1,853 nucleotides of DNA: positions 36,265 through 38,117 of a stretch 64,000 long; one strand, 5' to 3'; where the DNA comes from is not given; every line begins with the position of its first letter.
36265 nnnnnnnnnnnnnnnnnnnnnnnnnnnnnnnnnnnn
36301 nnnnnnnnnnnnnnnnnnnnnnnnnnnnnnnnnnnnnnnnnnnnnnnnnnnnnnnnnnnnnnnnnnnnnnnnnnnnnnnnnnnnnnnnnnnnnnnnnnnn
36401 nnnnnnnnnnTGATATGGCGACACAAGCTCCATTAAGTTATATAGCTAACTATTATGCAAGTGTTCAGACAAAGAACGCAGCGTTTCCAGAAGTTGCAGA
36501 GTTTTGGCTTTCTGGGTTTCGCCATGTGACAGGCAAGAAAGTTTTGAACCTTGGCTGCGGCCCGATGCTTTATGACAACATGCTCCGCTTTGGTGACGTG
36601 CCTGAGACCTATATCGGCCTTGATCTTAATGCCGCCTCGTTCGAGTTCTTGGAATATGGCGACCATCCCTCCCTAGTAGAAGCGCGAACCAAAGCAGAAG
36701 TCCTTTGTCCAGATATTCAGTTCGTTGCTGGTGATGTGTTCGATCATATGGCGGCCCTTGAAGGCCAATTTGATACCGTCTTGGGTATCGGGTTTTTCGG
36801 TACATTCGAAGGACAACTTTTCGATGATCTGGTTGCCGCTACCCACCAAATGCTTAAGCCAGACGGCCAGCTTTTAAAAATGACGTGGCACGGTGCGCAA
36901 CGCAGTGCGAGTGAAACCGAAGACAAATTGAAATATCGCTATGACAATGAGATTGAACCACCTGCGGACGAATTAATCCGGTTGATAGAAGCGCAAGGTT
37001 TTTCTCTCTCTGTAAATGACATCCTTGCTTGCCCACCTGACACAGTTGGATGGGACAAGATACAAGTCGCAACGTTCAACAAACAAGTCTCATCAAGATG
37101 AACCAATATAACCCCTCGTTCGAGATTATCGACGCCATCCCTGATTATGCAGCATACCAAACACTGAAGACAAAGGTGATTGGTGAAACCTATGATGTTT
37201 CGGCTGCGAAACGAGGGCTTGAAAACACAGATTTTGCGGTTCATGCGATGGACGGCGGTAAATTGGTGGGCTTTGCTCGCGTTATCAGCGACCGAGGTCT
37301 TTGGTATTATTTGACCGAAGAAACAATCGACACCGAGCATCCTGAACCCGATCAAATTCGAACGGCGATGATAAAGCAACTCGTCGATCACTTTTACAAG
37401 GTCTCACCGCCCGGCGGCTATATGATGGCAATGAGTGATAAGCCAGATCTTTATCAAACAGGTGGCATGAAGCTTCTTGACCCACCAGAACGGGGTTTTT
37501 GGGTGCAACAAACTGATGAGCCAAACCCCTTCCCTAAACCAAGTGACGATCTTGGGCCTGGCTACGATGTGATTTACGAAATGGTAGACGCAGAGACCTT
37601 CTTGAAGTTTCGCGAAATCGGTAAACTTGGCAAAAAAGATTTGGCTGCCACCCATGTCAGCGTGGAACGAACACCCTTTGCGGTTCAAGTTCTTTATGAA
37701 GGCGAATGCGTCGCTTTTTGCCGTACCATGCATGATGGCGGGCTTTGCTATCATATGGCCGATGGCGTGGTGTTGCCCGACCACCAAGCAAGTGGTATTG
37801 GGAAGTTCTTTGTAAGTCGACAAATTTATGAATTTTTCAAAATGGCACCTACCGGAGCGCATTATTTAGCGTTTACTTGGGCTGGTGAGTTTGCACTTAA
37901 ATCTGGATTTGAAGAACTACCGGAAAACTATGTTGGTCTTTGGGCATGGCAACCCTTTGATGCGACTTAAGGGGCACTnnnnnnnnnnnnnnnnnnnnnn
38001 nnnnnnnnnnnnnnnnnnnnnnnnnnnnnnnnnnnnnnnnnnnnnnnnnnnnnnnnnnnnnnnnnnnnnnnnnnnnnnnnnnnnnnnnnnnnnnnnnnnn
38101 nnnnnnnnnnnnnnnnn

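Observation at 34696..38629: Five-gene operon: two tandem nicotianamine-synthase-like enzymes, two methyltransferases and a tandem GNAT, with no CntM or transporter; candidate undescribed small-molecule pathway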

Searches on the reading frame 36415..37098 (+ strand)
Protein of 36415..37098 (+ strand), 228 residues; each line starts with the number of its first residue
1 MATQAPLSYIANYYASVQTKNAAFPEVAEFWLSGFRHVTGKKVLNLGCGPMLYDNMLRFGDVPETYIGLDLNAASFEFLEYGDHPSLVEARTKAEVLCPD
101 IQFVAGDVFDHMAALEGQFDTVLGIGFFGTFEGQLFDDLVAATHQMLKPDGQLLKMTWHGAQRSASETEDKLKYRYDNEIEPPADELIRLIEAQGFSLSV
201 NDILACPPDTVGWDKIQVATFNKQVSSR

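Call 3: search_protein_families(library=pfam, proteins=[window:36415-37098:+], max_evalue=1)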
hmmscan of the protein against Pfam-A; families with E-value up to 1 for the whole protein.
window:36415-37098:+ (228 aa): 7 families
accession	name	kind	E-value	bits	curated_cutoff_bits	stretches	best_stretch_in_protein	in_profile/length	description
PF05724.17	TPMT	-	2.2e-06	28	26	1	25-158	24-156/218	Thiopurine S-methyltransferase (TPMT)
PF13489.12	Methyltransf_23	-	1.7e-05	25.1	27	1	36-197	19-160/164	Methyltransferase domain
PF13649.12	Methyltransf_25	-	2.1e-05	25.6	27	1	43-151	1-97/97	Methyltransferase domain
PF08241.18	Methyltransf_11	-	0.00012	23.1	21.2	1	44-153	1-93/95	Methyltransferase domain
PF02353.26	CMAS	-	0.0018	18.1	27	1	113-169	122-178/273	Mycolic acid cyclopropane synthetase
PF08242.18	Methyltransf_12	-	0.031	15.4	30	1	90-153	36-98/98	Methyltransferase domain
PF02311.25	AraC_binding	-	0.18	12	21.1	1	143-199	70-126/135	AraC-like ligand binding domain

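Call 4: search_protein_families(library=ncbifam, proteins=[window:36415-37098:+], max_evalue=1)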
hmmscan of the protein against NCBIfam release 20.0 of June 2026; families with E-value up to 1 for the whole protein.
window:36415-37098:+ (228 aa): 7 families
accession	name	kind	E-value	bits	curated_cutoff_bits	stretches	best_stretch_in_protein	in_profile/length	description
NF045825.1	FAmtase_mtf2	equivalog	5.8e-06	25.7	400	1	37-156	56-159/248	fatty-acid O-methyltransferase Mtf2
NF045823.1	PthPhpthDimycoMt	equivalog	0.0003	20.1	300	1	38-157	65-168/256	phthiotriol/phenolphthiotriol dimycocerosates methyltransferase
NF008686.0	PRK11705.1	equivalog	0.00071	18.7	400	1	114-192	224-302/383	cyclopropane fatty acyl phospholipid synthase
NF053839.1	CPFASynBruc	equivalog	0.0034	16.4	600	1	90-202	215-323/410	cyclopropane fatty acid synthase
TIGR04290.1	meth_Rta_06860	hypoth_equivalog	0.004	16.6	300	1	37-135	47-132/226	TIGR04290 family methyltransferase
TIGR01983.1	UbiG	equivalog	0.031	13.6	102.95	1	7-157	30-153/228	bifunctional 2-polyprenyl-6-hydroxyphenol methylase/3-demethylubiquinol 3-O-methyltransferase UbiG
NF043040.1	corrin_prot_MT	hypoth_equivalog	0.067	12.6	180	1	39-154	41-146/216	corrinoid protein-associated methyltransferase CpaM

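Call 20: search_solved_structures(query=window:36415-37098:+, max_evalue=1)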
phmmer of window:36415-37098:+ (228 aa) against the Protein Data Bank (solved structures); distinct sequences matched with E-value up to 1: 6.
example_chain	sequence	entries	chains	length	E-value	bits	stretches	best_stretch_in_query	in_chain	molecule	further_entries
9rfr_A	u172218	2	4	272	0.0036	19.9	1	38-86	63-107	Ubiquinone biosynthesis O-methyltransferase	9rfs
4nec_A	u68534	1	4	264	0.036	16.6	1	87-174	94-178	Putative SAM-dependent methyltransferase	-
4kdr_A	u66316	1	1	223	0.2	14.2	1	38-155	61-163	3-demethylubiquinone-9 3-methyltransferase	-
5dpm_A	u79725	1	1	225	0.2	14.2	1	39-155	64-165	Ubiquinone biosynthesis O-methyltransferase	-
4kdc_A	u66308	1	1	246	0.26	13.8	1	38-156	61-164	3-demethylubiquinone-9 3-methyltransferase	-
6uak_A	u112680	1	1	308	0.69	12.4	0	42-127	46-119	SAM dependent methyltransferase LahSB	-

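Call 31: find_homologous_proteins(query=window:36415-37098:+, max_evalue=0.001)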
Query window:36415-37098:+ (228 aa): 16 proteins with E <= 0.001 among 181 candidates.
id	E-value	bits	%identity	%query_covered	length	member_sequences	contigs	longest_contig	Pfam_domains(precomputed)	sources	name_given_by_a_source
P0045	3.1e-138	476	91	98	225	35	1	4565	PF05724.18,PF13649.13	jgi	-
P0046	1.1e-133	462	88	98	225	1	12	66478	PF13489.13,PF05724.18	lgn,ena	-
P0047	5.3e-120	417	78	99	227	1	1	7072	PF13489.13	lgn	-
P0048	3.3e-100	352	68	97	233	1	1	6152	-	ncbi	ncbi:MAG: class I SAM-dependent methyltransferase [Pseudomonadota bacterium]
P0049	7.6e-92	325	64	98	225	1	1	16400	PF13847.13,PF13489.13,PF13649.13,PF08241.19,PF08242.19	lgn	-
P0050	1.6e-84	301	58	98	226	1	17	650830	PF13649.13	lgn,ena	-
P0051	1.1e-82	295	57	98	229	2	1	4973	PF13649.13,PF08241.19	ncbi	ncbi:MAG: methyltransferase domain-containing protein [Pseudomonadota bacterium]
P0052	3.8e-82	293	61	92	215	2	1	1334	PF13847.13,PF13489.13,PF13649.13,PF08241.19,PF08242.19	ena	-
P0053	9.7e-73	262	52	97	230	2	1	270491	PF13847.13,PF13489.13,PF13649.13,PF08241.19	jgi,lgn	-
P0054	6.9e-72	259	90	56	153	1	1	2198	-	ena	-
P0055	2.6e-70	254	53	96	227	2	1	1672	PF13847.13,PF05724.18,PF13649.13,PF08241.19,PF08242.19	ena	-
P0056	1.5e-68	249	52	98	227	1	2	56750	PF13489.13,PF13649.13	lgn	-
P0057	2.1e-66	242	48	100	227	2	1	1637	-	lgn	-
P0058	6.5e-65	237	48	98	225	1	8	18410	PF13649.13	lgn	-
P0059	6.7e-63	230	48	98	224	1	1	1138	PF13649.13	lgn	-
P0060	1.9e-38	150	35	96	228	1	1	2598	PF13649.13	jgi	-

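Call 32: find_encoding_contigs(protein=P0056, flank=8000, max_places=1)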
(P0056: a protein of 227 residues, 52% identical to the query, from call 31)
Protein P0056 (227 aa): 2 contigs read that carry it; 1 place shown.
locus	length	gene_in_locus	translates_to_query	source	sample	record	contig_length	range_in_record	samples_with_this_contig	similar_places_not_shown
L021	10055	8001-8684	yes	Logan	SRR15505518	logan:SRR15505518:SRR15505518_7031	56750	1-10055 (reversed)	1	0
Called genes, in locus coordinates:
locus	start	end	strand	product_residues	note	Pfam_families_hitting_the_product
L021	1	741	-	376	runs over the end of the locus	PF02350:Epimerase_2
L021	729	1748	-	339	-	PF03102:NeuB, PF08666:SAF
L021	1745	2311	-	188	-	PF17836:PglD_N (weak), PF25087:GMPPB_C (faint), PF00132:Hexapep (weak)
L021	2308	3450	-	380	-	PF01041:DegT_DnrJ_EryC1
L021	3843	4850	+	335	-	PF00106:adh_short (weak), PF01073:3Beta_HSD, PF01370:Epimerase, PF02719:Polysacc_synt_2, PF04321:RmlD_sub_bind, PF07993:NAD_binding_4, PF16363:GDP_Man_Dehyd, PF13460:NAD_binding_10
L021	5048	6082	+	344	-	PF00892:EamA, PF06027:SLC35F (weak), PF00892:EamA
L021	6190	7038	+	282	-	PF03059:NAS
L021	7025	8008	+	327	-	PF03059:NAS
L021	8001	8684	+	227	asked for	PF13489:Methyltransf_23 (weak), PF13649:Methyltransf_25 (weak)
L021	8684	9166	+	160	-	-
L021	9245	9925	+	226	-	PF13489:Methyltransf_23 (weak), PF13847:Methyltransf_31 (weak), PF08241:Methyltransf_11, PF08242:Methyltransf_12, PF13649:Methyltransf_25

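Call 33: find_encoding_contigs(protein=P0058, flank=8000, max_places=1)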
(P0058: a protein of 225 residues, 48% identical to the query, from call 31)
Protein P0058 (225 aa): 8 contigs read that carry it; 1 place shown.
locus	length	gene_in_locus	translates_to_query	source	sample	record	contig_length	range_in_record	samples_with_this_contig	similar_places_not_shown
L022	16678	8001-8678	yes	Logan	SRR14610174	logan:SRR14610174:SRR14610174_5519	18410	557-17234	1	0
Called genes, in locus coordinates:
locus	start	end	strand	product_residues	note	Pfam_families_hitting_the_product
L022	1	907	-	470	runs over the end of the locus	-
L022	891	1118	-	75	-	-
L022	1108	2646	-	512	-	PF00884:Sulfatase (weak)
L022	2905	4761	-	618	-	PF01757:Acyl_transf_3, PF19040:SGNH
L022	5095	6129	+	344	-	PF00892:EamA, PF06027:SLC35F (weak), PF03151:TPT (faint), PF00892:EamA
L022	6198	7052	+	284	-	PF03059:NAS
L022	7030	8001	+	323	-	PF03059:NAS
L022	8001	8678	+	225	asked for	PF13649:Methyltransf_25 (faint)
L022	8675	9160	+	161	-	-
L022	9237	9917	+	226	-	PF13489:Methyltransf_23, PF13847:Methyltransf_31 (weak), PF08241:Methyltransf_11, PF08242:Methyltransf_12, PF13649:Methyltransf_25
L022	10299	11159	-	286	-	PF01370:Epimerase (faint), PF13460:NAD_binding_10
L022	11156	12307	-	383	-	PF13477:Glyco_trans_4_2, PF13579:Glyco_trans_4_4, PF13439:Glyco_transf_4, PF20706:GT4-conflict (faint), PF00534:Glycos_transf_1, PF13692:Glyco_trans_1_4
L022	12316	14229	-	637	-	PF13522:GATase_6, PF13537:GATase_7, PF00733:Asn_synthase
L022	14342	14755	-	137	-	PF00582:Usp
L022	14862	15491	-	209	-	PF02798:GST_N, PF13417:GST_N_3, PF13409:GST_N_2, PF00043:GST_C, PF14497:GST_C_3 (weak), PF13410:GST_C_2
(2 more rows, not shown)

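Call 34: find_encoding_contigs(protein=P0060, flank=8000, max_places=1)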
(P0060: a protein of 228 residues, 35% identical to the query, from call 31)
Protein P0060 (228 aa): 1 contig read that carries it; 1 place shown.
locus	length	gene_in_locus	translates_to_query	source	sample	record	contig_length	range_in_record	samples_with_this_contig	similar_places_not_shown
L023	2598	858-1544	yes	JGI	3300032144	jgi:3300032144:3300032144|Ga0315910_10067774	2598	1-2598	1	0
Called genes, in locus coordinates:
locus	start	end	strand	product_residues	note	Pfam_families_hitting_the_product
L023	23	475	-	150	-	PF00583:Acetyltransf_1, PF13673:Acetyltransf_10 (weak), PF13508:Acetyltransf_7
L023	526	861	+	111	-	-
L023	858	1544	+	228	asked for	PF13649:Methyltransf_25 (faint)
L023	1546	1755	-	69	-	-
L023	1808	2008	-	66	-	-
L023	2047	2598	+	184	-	?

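Call 43: search_protein_families(library=pfam, alignment_id=A3, max_evalue=1)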
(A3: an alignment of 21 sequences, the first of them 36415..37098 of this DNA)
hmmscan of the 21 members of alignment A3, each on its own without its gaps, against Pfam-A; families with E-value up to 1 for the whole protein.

A. member 1, window:36415-37098:+ (228 aa): 7 families
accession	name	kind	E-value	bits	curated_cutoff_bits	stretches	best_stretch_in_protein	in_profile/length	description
PF05724.17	TPMT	-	2.2e-06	28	26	1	25-158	24-156/218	Thiopurine S-methyltransferase (TPMT)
PF13489.12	Methyltransf_23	-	1.7e-05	25.1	27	1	36-197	19-160/164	Methyltransferase domain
PF13649.12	Methyltransf_25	-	2.1e-05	25.6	27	1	43-151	1-97/97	Methyltransferase domain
PF08241.18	Methyltransf_11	-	0.00012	23.1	21.2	1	44-153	1-93/95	Methyltransferase domain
PF02353.26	CMAS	-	0.0018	18.1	27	1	113-169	122-178/273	Mycolic acid cyclopropane synthetase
PF08242.18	Methyltransf_12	-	0.031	15.4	30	1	90-153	36-98/98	Methyltransferase domain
PF02311.25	AraC_binding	-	0.18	12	21.1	1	143-199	70-126/135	AraC-like ligand binding domain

B. families by the number of members that match (of 21 scanned): 18 families
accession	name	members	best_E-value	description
PF13649.12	Methyltransf_25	21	2.4e-08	Methyltransferase domain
PF05724.17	TPMT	20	2.7e-07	Thiopurine S-methyltransferase (TPMT)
PF02353.26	CMAS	20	8.8e-07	Mycolic acid cyclopropane synthetase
PF08241.18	Methyltransf_11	19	3.8e-07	Methyltransferase domain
PF08242.18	Methyltransf_12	18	1.1e-06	Methyltransferase domain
PF13489.12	Methyltransf_23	17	1.9e-07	Methyltransferase domain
PF13847.12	Methyltransf_31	17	1.2e-06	Methyltransferase domain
PF01234.23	NNMT_PNMT_TEMT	10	2.8e-06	NNMT/PNMT/TEMT family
PF05175.20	MTS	5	0.036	Methyltransferase small domain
PF01209.24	Ubie_methyltran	2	0.037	ubiE/COQ5 methyltransferase family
PF03059.22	NAS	1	0.002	Nicotianamine synthase protein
PF00891.24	Methyltransf_2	1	0.022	O-methyltransferase domain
PF20062.4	DUF6461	1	0.038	Family of unknown function (DUF6461)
PF03442.20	CBM_X2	1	0.068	Carbohydrate binding domain X2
PF07942.18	CARME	1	0.07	Carnosine N-methyltransferase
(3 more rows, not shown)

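Call 47: predict_structure(alignment_id=A4)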
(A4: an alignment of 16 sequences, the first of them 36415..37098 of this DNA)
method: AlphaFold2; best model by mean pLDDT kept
length: 228 residues; sequences in the alignment: 16
mean_pLDDT: 93.9   pTM: 0.90
mean pLDDT of the five models: 93.9, 93.7, 93.6, 93.4, 92.8
residues with pLDDT >= 90: 192; 70-90: 32; 50-70: 2; < 50: 2
segments of 3 or more residues with pLDDT < 50: none
pLDDT, mean of each block of 10 residues (from residue 1): 90 96 96 97 97 97 98 97 98 98 95 96 92 92 96 96 90 86 91 96 94 95 76
secondary structure, 60 per line:
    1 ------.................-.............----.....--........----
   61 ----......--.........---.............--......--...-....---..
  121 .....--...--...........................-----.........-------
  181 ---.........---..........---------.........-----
elements in order: H7-23 H25-37 E42-46 H49-56 E65-70 H73-81 H85-97 E100-105 H112-115 E119-125 H133-146 E147-159 H165-173 H184-192 E196-205 E215-223

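Call 49: fold_search(model_id=the predicted structure, library=pdb)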
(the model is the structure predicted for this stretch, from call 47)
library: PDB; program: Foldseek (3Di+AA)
matches with E <= 10: 1916; with E <= 0.001: 1383
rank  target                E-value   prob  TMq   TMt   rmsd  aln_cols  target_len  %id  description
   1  4nec_C                4.5e-12  1.00  0.55  0.54   6.1       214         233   21  Conversion of a Disulfide Bond into a Thioacetal Group during Echinomycin Biosynthesis (released 2014-01-15)
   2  4nec_D                1.4e-11  1.00  0.54  0.51   6.3       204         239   20  Conversion of a Disulfide Bond into a Thioacetal Group during Echinomycin Biosynthesis (released 2014-01-15)
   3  4nec_B                2.9e-11  1.00  0.56  0.53   6.3       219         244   20  Conversion of a Disulfide Bond into a Thioacetal Group during Echinomycin Biosynthesis (released 2014-01-15)
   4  3l8d                  3.5e-11  1.00  0.51  0.56   6.6       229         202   16  Crystal structure of methyltransferase from Bacillus Thuringiensis (released 2010-01-12)
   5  4nec_A                3.9e-11  1.00  0.55  0.53   6.4       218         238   21  Conversion of a Disulfide Bond into a Thioacetal Group during Echinomycin Biosynthesis (released 2014-01-15)
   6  9atv_A                4.2e-11  1.00  0.65  0.57   4.4       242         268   12  X-ray co-crystal structure of NCGC00685960 / NCATS-SM9335 in NNMT (released 2025-03-05)
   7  5m58_B                4.5e-11  1.00  0.57  0.57   5.9       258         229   16  Crystal structure of CouO, a C-methyltransferase from Streptomyces rishiriensis (released 2017-02-15)
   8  5mgz_A                5.4e-11  1.00  0.59  0.58   5.5       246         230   14  Streptomyces Spheroides NovO (8-demethylnovbiocic acid methyltransferase) with SAH (released 2017-01-18)
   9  8har_A                5.7e-11  1.00  0.63  0.42   5.2       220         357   18  SAH-bound C-Methyltransferase Fur6 from Streptomyces sp. KO-3988 (released 2023-11-01)
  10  5dpm                  8.4e-11  1.00  0.57  0.63   5.9       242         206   16  Crystal structure of UbiG mutant in complex with SAH (released 2016-09-21)
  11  6orr_C                1.0e-10  1.00  0.63  0.54   4.5       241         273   12  Co-crystal structure of human NicotinamideN-Methyltransferase (NNMT) in complex with High-Affinity Alkynyl Bisubstrate (released 2019-10-23)
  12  5xvq_A                1.0e-10  1.00  0.66  0.61   4.5       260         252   13  Crystal structure of monkey Nicotinamide N-methyltransferase (NNMT) bound with end product, 1-methyl Nicotinamide (MNA (released 2017-08-02)
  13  2iip_C                1.0e-10  1.00  0.65  0.60   4.4       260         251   12  Human Nicotinamide N-methyltransferase (released 2006-10-10)
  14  5m58_A                1.0e-10  1.00  0.60  0.59   5.6       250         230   13  Crystal structure of CouO, a C-methyltransferase from Streptomyces rishiriensis (released 2017-02-15)
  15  6chh_B                1.1e-10  1.00  0.63  0.55   4.6       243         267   12  Structure of human NNMT in complex with bisubstrate inhibitor MS2756 (released 2018-06-13)
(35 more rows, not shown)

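Call 75: search_protein_families(library=pfam, proteins=[L023:526-858:+], max_evalue=0.001)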
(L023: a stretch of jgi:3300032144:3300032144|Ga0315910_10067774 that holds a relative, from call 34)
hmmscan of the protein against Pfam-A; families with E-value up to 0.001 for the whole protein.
L023:526-858:+ (111 aa): 0 families

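Call 91: search_protein_families(library=ncbifam, proteins=[L021:5048-6079:+], max_evalue=0.01)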
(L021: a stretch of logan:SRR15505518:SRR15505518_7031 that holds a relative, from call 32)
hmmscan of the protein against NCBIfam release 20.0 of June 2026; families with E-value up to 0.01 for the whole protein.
L021:5048-6079:+ (344 aa): 3 families
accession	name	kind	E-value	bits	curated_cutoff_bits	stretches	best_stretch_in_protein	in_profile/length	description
TIGR00950.1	2A78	equivalog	5.5e-14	52.2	230.2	1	75-308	38-262/264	carboxylate/amino acid/amine transporter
NF050091.1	ArAmAcExpYddG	equivalog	5.1e-05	22.9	300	1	88-311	60-281/285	aromatic amino acid exporter YddG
NF008676.0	PRK11689.1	equivalog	0.0014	17.8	194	1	111-311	86-286/297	aromatic amino acid DMT transporter YddG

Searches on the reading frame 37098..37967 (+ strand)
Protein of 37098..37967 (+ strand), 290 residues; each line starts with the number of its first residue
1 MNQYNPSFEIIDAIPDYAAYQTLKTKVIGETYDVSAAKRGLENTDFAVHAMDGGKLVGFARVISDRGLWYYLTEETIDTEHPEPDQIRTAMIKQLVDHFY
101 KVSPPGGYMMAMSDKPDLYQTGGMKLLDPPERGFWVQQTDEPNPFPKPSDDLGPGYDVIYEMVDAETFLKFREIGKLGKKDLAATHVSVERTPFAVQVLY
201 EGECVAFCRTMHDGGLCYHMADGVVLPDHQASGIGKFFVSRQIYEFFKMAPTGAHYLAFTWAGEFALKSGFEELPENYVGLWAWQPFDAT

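Call 3: search_protein_families(library=pfam, proteins=[window:37098-37967:+], max_evalue=1)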
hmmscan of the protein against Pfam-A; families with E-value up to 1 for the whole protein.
window:37098-37967:+ (290 aa): 2 families
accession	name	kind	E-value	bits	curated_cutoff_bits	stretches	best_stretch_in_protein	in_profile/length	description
PF00583.31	Acetyltransf_1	-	6.8e-05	23.6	20.7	1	192-237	34-79/116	Acetyltransferase (GNAT) family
PF13508.13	Acetyltransf_7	-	0.00039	21.2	27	1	199-272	8-83/84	Acetyltransferase (GNAT) domain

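Call 4: search_protein_families(library=ncbifam, proteins=[window:37098-37967:+], max_evalue=1)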
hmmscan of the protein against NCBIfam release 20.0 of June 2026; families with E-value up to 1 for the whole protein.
window:37098-37967:+ (290 aa): 0 families

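Call 21: search_solved_structures(query=window:37098-37967:+, max_evalue=10)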
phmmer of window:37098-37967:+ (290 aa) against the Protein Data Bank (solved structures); distinct sequences matched with E-value up to 10: 6.
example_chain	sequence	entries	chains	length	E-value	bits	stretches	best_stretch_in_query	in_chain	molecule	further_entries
1y7r_A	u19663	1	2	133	0.00048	22.6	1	33-136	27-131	hypothetical protein SA2161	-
1i12_A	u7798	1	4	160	0.3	13.4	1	201-243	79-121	GLUCOSAMINE-PHOSPHATE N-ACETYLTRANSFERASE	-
1i21_A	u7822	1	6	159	0.3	13.4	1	201-243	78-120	GLUCOSAMINE-PHOSPHATE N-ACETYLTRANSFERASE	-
1i1d_A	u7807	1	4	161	0.3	13.4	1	201-243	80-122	GLUCOSAMINE-PHOSPHATE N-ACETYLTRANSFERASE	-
2ozh_A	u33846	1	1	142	0.62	12.4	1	200-239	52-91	Hypothetical protein XCC2953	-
2atr_A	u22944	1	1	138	1.6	11.1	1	197-246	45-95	acetyltransferase, GNAT family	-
